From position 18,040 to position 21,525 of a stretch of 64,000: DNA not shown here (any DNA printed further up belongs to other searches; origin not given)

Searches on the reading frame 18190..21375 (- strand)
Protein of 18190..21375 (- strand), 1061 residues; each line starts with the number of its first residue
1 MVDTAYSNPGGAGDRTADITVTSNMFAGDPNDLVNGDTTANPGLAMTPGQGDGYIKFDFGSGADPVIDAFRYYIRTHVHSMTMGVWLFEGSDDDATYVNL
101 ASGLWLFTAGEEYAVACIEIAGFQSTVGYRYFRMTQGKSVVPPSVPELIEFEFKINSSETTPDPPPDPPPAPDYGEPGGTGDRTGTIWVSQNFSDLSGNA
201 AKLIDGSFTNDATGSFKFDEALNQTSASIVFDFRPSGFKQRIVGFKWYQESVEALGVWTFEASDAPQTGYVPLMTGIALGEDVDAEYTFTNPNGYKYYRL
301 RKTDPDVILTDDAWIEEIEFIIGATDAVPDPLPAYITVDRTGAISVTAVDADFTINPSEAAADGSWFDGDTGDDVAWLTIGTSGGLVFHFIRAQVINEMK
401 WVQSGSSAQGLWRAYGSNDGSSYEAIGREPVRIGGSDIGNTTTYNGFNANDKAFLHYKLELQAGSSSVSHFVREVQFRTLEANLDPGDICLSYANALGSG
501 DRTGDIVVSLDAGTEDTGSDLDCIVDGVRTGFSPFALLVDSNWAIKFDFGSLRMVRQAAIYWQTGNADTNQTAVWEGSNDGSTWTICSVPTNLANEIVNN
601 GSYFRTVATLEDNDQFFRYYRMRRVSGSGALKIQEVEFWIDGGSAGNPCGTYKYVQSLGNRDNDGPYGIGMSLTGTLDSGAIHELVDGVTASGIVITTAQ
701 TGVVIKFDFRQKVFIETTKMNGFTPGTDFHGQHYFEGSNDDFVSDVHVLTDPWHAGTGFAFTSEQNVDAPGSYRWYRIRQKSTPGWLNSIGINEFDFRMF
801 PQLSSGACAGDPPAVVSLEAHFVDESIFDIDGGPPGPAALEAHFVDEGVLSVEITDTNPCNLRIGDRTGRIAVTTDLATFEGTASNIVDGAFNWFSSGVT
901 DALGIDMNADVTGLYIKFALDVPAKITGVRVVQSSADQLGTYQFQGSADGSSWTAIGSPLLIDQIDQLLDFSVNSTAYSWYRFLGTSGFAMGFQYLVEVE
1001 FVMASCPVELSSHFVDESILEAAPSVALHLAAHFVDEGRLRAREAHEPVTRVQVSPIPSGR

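Call 15: search_protein_families(library=phrogs, proteins=[window:18190-21375:-], max_evalue=0.00001)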
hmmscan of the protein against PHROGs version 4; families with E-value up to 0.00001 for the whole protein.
window:18190-21375:- (1061 aa): 3 families
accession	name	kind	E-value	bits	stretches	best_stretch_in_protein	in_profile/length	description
phrog_33012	-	unknown function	1.4e-43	149.7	4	171-352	697-874/1364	-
phrog_10667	-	unknown function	7e-14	52.2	0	865-1001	12-143/718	-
phrog_16348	-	unknown function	1.8e-07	30.9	0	915-990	486-566/818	-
